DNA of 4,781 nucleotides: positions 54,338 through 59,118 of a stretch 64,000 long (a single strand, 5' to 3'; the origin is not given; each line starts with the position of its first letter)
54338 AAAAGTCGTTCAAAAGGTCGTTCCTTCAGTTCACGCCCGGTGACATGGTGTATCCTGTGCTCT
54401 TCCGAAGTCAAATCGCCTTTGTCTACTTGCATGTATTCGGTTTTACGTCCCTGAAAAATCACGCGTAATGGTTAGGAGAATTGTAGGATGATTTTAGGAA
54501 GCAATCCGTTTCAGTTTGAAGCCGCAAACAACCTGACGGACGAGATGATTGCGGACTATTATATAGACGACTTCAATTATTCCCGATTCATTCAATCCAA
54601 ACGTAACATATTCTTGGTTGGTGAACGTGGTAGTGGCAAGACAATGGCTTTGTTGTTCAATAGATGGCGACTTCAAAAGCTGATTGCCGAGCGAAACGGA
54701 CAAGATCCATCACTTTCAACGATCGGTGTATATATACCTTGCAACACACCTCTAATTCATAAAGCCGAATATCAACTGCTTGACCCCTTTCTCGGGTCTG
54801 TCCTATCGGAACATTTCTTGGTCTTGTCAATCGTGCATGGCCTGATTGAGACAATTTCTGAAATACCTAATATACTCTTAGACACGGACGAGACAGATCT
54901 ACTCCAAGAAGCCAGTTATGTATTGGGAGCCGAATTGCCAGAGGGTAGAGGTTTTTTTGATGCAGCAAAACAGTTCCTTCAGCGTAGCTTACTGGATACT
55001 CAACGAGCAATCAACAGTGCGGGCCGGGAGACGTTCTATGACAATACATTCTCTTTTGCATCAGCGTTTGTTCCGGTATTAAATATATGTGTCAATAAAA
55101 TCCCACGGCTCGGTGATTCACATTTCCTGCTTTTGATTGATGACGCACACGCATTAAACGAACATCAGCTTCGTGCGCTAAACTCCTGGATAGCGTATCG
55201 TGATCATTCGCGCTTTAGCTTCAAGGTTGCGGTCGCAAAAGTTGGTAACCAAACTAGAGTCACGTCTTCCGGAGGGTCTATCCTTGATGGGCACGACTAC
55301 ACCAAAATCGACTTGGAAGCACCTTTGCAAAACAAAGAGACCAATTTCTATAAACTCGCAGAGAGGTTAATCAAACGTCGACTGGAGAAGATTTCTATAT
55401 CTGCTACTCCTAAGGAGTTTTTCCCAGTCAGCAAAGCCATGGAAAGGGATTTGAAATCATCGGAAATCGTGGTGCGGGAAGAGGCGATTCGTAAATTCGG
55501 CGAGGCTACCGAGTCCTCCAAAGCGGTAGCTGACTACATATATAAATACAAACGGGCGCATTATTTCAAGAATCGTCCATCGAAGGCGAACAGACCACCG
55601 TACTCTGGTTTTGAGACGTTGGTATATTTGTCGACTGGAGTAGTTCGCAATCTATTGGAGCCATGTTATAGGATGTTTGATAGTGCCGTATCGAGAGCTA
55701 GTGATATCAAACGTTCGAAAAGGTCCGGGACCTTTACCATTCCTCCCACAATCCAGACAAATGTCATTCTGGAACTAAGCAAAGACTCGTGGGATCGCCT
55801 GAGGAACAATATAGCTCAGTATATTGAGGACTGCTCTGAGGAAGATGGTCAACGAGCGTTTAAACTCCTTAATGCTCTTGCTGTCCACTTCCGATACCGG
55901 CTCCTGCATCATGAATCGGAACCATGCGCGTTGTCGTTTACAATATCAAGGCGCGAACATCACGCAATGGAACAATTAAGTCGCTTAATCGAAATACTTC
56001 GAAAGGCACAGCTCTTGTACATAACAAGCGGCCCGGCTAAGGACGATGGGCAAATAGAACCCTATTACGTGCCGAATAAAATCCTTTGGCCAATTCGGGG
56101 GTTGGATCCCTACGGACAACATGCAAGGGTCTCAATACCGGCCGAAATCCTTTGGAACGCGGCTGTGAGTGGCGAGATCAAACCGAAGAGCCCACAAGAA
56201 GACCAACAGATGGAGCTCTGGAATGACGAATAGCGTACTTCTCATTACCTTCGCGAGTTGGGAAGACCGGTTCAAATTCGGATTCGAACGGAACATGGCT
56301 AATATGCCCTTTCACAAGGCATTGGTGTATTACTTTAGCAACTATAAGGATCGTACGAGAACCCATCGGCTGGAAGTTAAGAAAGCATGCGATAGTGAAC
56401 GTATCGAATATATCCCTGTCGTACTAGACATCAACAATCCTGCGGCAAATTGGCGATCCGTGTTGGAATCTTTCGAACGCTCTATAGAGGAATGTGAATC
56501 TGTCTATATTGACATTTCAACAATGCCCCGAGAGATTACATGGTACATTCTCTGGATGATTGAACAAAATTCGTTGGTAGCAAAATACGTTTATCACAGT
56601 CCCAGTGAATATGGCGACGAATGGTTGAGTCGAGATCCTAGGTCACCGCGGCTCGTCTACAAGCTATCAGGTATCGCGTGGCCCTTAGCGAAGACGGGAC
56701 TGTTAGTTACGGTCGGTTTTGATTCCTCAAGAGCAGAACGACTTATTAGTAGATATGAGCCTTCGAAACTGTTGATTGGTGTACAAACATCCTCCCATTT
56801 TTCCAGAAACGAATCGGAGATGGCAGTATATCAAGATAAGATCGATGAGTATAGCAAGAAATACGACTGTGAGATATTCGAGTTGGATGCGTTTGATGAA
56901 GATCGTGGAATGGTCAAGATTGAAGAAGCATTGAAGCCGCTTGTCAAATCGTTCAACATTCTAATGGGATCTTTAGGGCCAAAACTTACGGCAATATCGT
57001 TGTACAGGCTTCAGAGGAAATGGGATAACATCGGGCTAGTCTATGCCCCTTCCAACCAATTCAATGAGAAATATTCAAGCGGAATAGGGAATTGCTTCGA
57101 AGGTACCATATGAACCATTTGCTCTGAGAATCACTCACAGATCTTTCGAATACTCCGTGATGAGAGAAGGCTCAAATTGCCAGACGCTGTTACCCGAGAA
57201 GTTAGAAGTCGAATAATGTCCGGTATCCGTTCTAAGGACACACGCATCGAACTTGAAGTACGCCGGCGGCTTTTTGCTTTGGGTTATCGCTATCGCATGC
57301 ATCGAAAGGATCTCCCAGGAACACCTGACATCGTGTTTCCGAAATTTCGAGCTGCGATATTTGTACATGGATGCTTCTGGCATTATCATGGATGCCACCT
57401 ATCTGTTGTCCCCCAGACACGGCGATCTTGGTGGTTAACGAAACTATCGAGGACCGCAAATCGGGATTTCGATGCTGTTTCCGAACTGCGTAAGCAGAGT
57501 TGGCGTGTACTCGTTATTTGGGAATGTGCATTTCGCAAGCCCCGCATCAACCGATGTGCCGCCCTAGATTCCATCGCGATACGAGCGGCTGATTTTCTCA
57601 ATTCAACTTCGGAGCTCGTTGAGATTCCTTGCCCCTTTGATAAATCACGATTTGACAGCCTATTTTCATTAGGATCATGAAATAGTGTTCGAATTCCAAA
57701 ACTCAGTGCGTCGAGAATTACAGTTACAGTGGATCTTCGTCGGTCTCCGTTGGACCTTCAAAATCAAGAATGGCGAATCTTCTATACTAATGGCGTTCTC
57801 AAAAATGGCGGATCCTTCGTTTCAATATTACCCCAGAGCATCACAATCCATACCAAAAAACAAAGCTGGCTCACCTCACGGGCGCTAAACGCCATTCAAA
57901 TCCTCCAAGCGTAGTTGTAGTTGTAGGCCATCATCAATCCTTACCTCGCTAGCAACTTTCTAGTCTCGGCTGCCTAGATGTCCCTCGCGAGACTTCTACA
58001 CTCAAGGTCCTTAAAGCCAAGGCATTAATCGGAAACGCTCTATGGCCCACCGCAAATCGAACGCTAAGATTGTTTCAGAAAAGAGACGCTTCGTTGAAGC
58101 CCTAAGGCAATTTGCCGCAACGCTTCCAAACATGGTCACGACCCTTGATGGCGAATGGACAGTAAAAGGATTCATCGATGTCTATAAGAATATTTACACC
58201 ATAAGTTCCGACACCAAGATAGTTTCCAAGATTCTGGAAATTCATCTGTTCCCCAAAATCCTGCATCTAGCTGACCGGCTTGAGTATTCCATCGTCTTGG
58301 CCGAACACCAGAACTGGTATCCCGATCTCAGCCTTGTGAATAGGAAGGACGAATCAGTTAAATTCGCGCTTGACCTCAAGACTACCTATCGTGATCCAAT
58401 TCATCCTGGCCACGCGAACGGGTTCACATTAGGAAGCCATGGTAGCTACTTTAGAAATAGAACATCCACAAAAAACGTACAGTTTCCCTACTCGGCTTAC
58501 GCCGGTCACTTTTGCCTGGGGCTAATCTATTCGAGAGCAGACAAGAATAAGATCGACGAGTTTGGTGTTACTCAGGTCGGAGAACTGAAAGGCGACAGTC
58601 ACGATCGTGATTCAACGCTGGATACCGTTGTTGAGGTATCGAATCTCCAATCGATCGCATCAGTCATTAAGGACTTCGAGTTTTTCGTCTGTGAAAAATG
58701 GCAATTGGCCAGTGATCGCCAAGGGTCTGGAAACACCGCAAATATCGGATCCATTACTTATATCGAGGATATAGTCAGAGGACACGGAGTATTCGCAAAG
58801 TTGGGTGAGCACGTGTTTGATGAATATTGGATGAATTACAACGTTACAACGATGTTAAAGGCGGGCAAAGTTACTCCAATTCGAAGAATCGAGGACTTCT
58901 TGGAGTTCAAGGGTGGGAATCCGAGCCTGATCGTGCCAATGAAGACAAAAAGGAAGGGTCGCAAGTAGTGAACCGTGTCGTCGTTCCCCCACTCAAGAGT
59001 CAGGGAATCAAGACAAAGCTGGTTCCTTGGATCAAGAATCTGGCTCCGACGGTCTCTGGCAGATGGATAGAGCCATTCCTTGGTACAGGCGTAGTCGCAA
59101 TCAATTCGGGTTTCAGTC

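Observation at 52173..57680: dcm - HD - P-loop ATPase - tandem Rossmann - vsr operon: candidate undescribed multi-subunit restriction-like defence system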

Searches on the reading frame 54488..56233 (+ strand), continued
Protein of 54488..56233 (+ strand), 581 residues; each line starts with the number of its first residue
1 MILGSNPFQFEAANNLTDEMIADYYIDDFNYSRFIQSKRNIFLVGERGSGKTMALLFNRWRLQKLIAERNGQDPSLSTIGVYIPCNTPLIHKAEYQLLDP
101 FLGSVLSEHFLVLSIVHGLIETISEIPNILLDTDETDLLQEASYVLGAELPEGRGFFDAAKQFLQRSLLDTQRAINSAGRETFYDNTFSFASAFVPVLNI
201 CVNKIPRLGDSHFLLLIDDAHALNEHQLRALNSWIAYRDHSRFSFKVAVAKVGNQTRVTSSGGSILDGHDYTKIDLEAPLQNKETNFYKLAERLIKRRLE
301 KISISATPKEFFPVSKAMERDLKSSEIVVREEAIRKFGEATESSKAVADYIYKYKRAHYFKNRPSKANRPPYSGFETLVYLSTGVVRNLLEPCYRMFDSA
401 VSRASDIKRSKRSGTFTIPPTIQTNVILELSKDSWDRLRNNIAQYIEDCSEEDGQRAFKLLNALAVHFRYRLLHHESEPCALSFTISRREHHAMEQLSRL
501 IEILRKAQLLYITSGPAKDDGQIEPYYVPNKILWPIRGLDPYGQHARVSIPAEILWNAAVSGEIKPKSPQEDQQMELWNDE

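Call 110: search_protein_families(library=pfam, proteins=[L155:8467-9564:+, L159:9926-11077:+, L159:3331-4233:+, L159:4279-5673:-, L144:8752-9249:+, L144:8851-10164:-, L155:516-3686:-, L144:3671-4732:+], max_evalue=0.01)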
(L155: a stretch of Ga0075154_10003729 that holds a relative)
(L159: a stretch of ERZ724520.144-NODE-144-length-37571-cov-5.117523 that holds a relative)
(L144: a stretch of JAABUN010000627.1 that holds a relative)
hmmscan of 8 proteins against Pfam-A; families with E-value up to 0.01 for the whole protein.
L155:8467-9564:+ (366 aa): 2 families
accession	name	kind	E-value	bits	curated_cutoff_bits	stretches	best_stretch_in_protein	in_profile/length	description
PF13589.12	HATPase_c_3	-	3.9e-38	131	25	1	23-158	1-137/137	Histidine kinase-, DNA gyrase B-, and HSP90-like ATPase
PF02518.31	HATPase_c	-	0.001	19.9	26.4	1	28-100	9-80/111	Histidine kinase-, DNA gyrase B-, and HSP90-like ATPase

L159:9926-11077:+ (384 aa): 2 families
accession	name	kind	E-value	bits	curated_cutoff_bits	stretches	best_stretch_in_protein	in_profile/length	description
PF13589.12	HATPase_c_3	-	1.1e-38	132.8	25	1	24-159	1-137/137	Histidine kinase-, DNA gyrase B-, and HSP90-like ATPase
PF02518.31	HATPase_c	-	0.00027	21.8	26.4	1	29-120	9-92/111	Histidine kinase-, DNA gyrase B-, and HSP90-like ATPase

L159:3331-4233:+ (301 aa): 1 family
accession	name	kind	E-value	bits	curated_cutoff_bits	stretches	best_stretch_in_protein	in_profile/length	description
PF00571.33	CBS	-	3e-07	31.1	24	0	63-106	7-51/57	CBS domain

L159:4279-5673:- (465 aa): 1 family
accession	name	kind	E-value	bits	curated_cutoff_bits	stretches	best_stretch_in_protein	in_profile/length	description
PF01870.24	Hjc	-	0.0037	17.6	21.1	1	171-211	29-67/93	Archaeal holliday junction resolvase (hjc)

L144:8752-9249:+ (166 aa): 0 families

L144:8851-10164:- (438 aa): 3 families
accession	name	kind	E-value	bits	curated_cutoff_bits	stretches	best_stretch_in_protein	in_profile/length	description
PF02518.31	HATPase_c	-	4.5e-29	101.6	26.4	1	316-418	2-108/111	Histidine kinase-, DNA gyrase B-, and HSP90-like ATPase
PF00512.31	HisKA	-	3.3e-05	24.3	26.9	1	221-277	5-64/66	His Kinase A (phospho-acceptor) domain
PF13589.12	HATPase_c_3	-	0.0015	19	25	1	324-397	7-87/137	Histidine kinase-, DNA gyrase B-, and HSP90-like ATPase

L155:516-3686:- (1057 aa): 1 family
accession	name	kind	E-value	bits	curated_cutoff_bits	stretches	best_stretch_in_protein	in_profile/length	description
PF13020.12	NOV_C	-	5.2e-08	33.3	22.1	1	916-970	28-82/91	Protein NO VEIN, C-terminal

L144:3671-4732:+ (354 aa): 1 family
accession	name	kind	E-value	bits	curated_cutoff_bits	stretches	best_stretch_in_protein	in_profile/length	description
PF03969.22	AFG1_ATPase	-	1.1e-43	150.1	27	2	40-217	20-209/361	AFG1-like ATPase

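Call 112: search_protein_families(library=padloc, alignment_id=A5, max_evalue=0.01)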
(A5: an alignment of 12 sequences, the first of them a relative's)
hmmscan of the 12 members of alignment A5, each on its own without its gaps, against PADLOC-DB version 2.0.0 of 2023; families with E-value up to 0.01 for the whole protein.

A. member 1, L076:5890-7725:+ (611 aa): 1 family
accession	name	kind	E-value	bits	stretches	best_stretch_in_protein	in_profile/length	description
PDLC02509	BrxL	-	0.0098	12.5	0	22-101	249-327/535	BrxL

B. families by the number of members that match (of 12 scanned): 3 families
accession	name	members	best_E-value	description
PDLC01925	CARF6--CARF_STK_AAA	3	5.3e-05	-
PDLC04140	mad8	3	6.6e-05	mads_8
PDLC02509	BrxL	1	0.0098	BrxL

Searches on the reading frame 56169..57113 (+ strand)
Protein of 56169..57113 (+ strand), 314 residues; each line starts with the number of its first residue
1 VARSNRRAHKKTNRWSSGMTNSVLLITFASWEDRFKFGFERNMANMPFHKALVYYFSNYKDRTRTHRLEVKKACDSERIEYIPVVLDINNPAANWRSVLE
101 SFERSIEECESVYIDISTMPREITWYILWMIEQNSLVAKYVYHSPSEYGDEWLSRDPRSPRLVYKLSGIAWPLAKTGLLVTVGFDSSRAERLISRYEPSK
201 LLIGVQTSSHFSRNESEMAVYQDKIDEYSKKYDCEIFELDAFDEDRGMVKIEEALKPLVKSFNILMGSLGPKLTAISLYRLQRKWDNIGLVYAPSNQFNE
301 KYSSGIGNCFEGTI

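Call 3: search_protein_families(library=pfam, proteins=[window:56169-57113:+], max_evalue=0.1)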
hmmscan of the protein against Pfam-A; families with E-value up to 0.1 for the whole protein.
window:56169-57113:+ (314 aa): 1 family
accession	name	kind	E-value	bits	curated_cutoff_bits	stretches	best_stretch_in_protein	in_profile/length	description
PF22662.2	Csa3_N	-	0.042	14.3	27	0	178-273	3-99/120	Csa3 CRISPR-associated Rossmann-like domain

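Call 4: search_protein_families(library=padloc, proteins=[window:56169-57113:+], max_evalue=0.1)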
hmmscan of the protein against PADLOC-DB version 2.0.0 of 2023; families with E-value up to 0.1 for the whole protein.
window:56169-57113:+ (314 aa): 9 families
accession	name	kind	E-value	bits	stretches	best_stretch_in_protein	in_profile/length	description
PDLC01917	CARF6--CARF_CARF_CARF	-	1.2e-35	121.3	1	16-310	10-298/308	-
PDLC01921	CARF6--CARF_CARF_CARF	-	1.4e-07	29.1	1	20-204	13-188/298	-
PDLC01922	CARF6--CARF_CARF_CARF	-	1e-05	23.1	1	74-302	62-283/295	-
PDLC01913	CARF6--CARF_CARF_CARF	-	0.00052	17.3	1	93-199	71-185/305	-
PDLC01268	CasR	-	0.0026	15.8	1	178-279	1-94/179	"CAS-I,CAS-II,CAS-III,CAS-IV,CAS-V,CAS-VI; associated_signaling"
PDLC01919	CARF6--CARF_CARF_CARF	-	0.005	14.6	1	110-277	125-297/348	-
PDLC01889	CARF4--CARF_PDDEXK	-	0.022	12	1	231-301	48-118/367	-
PDLC01434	CasR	-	0.025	12.5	0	178-253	3-76/191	"CAS-I,CAS-II,CAS-III,CAS-IV,CAS-V,CAS-VI; associated_signaling"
PDLC01879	CARF3--CARF_TM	-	0.039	11.6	0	175-231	18-70/222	-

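Call 5: search_protein_families(library=ncbifam, proteins=[window:56169-57113:+], max_evalue=0.1)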
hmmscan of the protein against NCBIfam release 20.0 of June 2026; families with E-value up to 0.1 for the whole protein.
window:56169-57113:+ (314 aa): 0 families

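Call 38: find_homologous_proteins(query=window:56223-57113:+)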
Query window:56223-57113:+ (296 aa): 247 proteins with E <= 0.001 among 762 candidates; the best 120 are listed.
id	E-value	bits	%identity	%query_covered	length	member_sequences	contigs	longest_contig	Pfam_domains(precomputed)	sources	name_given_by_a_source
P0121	9.8e-137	473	71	100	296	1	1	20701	-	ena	-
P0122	3.6e-131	455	67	100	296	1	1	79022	-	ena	-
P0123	6.7e-131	454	66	100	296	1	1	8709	-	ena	-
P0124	9.7e-130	450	67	100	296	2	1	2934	PF22662.4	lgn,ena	-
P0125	2.2e-127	442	65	100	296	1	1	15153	-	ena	-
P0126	4.0e-127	441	65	100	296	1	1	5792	-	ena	-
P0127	5.5e-127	441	65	100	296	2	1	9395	-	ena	-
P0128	7.9e-127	440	66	100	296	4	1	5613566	-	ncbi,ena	-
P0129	1.0e-126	440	66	100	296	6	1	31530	-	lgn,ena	-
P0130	1.1e-124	433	66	100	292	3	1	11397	-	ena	-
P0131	1.3e-124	433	63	100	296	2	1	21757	PF22662.4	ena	-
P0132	2.5e-124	432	64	98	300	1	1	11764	-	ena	-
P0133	1.2e-123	430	64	100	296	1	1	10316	-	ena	-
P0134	2.0e-123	429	63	100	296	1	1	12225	-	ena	-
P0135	2.5e-123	429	65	100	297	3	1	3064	-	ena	-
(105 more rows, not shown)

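Call 47: search_solved_structures(query=A2, max_evalue=1)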
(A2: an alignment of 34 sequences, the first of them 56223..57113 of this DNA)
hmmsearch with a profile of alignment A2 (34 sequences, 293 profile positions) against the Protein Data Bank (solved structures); distinct sequences matched with E-value up to 1: 0.

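Call 48: predict_structure(alignment_id=A2)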
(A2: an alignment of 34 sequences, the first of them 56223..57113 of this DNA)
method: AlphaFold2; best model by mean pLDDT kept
length: 296 residues; sequences in the alignment: 34
mean_pLDDT: 89.2   pTM: 0.90
mean pLDDT of the five models: 89.2, 88.7, 88.2, 86.7, 86.1
residues with pLDDT >= 90: 191; 70-90: 83; 50-70: 21; < 50: 1
segments of 3 or more residues with pLDDT < 50: none
pLDDT, mean of each block of 10 residues (from residue 1): 85 92 95 96 93 98 96 92 94 95 96 94 92 67 86 91 81 89 88 68 74 86 93 97 94 92 94 82 82 94
secondary structure, 60 per line:
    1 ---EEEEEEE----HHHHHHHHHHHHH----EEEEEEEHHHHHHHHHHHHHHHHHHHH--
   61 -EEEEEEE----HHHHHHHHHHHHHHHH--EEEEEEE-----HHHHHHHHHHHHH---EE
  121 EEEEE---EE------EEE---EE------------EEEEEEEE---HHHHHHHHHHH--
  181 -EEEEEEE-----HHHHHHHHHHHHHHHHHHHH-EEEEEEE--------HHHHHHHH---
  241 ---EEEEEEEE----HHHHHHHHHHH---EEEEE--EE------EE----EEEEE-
elements in order: E4-10 H15-27 E32-38 H39-58 E62-68 H73-88 E91-97 H103-115 E119-125 E137-139 E157-164 H168-178 E182-188 H194-213 E215-221 H230-237 E244-251 H256-266 E270-274 E291-295

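Call 54: fold_search(model_id=the predicted structure, library=pdb)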
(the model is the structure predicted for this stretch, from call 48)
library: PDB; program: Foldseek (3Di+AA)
matches with E <= 10: 1411; with E <= 0.001: 62
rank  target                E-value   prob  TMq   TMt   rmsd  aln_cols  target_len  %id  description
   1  7n3n_B                1.4e-06  1.00  0.28  0.12  16.9       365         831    8  CryoEM structure of human NKCC1 state Fu-I (released 2022-09-28)
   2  7mxo_A                2.6e-06  1.00  0.29  0.13  16.5       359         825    8  CryoEM structure of human NKCC1 (released 2022-09-28)
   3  3s1a_E                6.9e-06  0.99  0.27  0.18  20.8       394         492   11  Crystal structure of the phosphorylation-site double mutant S431E/T432E of the KaiC circadian clock protein (released 2011-09-21)
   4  7n3n_A                7.3e-06  1.00  0.28  0.12  17.1       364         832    6  CryoEM structure of human NKCC1 state Fu-I (released 2022-09-28)
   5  2gbl_E                8.8e-06  0.99  0.26  0.18  19.2       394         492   10  Crystal Structure of Full Length Circadian Clock Protein KaiC with Phosphorylation Sites (released 2007-01-23)
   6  9c0h_A                9.3e-06  1.00  0.33  0.13  17.4       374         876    6  Phosphorylated human NKCC1 in complex with bumetanide (released 2025-02-12)
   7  7sfl_A                1.3e-05  1.00  0.29  0.13  17.9       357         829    7  Human NKCC1 state Fu-II (released 2022-09-28)
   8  8ste_A                1.8e-05  1.00  0.31  0.26  17.4       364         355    7  Cryo-EM structure of NKCC1 Fu_CTD (released 2023-05-17)
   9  2gbl_C                1.8e-05  0.99  0.27  0.18  18.3       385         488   10  Crystal Structure of Full Length Circadian Clock Protein KaiC with Phosphorylation Sites (released 2007-01-23)
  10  2gbl_D                1.9e-05  0.99  0.27  0.19  19.2       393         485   10  Crystal Structure of Full Length Circadian Clock Protein KaiC with Phosphorylation Sites (released 2007-01-23)
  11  6vwa                  2.2e-05  1.00  0.33  0.31  17.4       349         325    9  C-terminal regulatory domain of the chloride transporter KCC-1 from C. elegans (released 2020-07-15)
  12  7tth_A                2.3e-05  1.00  0.28  0.12  17.5       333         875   12  Human potassium-chloride cotransporter 1 in inward-open state (released 2022-06-29)
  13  8t66_A                2.5e-05  1.00  0.32  0.56   3.6       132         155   14  cA6 bound Cam1 (released 2024-01-10)
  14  7s1x_A                3.1e-05  1.00  0.29  0.12  16.7       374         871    7  Cryo-EM structure of human NKCC1 K289NA492EL671C bound with bumetanide (released 2022-05-25)
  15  6npj_B                3.3e-05  1.00  0.30  0.25  17.7       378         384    9  Structure of the NKCC1 CTD (released 2019-07-31)
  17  6sce_A                4.2e-05  1.00  0.55  0.29  11.1       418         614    8  Structure of a Type III CRISPR defence DNA nuclease activated by cyclic oligoadenylate (released 2020-02-19)
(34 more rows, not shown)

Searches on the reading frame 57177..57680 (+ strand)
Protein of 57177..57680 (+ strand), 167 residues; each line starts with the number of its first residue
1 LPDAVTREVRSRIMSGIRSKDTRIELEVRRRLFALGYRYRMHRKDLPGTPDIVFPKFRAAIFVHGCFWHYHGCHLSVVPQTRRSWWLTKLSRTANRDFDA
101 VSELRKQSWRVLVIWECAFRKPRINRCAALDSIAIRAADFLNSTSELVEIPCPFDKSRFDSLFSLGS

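Call 3: search_protein_families(library=pfam, proteins=[window:57177-57680:+], max_evalue=0.1)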
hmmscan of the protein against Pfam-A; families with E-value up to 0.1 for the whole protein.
window:57177-57680:+ (167 aa): 1 family
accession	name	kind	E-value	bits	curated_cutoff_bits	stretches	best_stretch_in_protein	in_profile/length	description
PF03852.21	Vsr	-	1.9e-30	104.9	27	1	3-74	2-73/74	DNA mismatch endonuclease Vsr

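Call 4: search_protein_families(library=padloc, proteins=[window:57177-57680:+], max_evalue=0.1)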
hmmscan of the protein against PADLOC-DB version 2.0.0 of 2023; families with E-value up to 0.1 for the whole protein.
window:57177-57680:+ (167 aa): 1 family
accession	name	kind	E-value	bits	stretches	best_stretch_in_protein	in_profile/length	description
PDLC03397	Vsr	-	1.3e-31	107.8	1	2-121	2-121/156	Type II nicking endonuclease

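Call 5: search_protein_families(library=ncbifam, proteins=[window:57177-57680:+], max_evalue=0.1)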
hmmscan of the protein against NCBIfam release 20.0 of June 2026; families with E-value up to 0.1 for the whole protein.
window:57177-57680:+ (167 aa): 1 family
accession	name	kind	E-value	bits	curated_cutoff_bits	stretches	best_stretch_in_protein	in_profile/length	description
TIGR00632.1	vsr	subfamily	1.8e-40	137.9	97.85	1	1-118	1-119/119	DNA mismatch endonuclease Vsr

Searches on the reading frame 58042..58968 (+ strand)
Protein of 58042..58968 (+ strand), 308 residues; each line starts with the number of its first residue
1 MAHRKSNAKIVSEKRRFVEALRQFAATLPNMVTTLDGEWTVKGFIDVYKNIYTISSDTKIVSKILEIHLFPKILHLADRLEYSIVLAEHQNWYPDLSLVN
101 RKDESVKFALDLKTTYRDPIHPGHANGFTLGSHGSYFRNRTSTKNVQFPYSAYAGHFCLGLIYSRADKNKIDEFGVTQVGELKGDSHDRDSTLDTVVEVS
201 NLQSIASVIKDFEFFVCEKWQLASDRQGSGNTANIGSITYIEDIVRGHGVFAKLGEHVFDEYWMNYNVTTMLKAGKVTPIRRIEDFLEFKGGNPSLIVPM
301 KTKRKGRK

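Call 3: search_protein_families(library=pfam, proteins=[window:58042-58968:+], max_evalue=0.1)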
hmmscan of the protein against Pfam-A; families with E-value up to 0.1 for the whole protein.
window:58042-58968:+ (308 aa): 1 family
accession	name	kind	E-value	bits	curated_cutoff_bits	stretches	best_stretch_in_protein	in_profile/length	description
PF09233.17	Endonuc-EcoRV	-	1.1e-104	349.6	25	2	32-182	2-151/244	Restriction endonuclease EcoRV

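Call 4: search_protein_families(library=padloc, proteins=[window:58042-58968:+], max_evalue=0.1)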
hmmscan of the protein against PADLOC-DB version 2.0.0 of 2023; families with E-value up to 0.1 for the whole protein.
window:58042-58968:+ (308 aa): 1 family
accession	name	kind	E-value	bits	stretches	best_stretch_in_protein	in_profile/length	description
PDLC03472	REase_II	-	2.8e-37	126.5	2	37-170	16-145/245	Type II restriction enzyme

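Call 5: search_protein_families(library=ncbifam, proteins=[window:58042-58968:+], max_evalue=0.1)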
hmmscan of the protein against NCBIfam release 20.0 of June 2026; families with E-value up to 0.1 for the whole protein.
window:58042-58968:+ (308 aa): 0 families
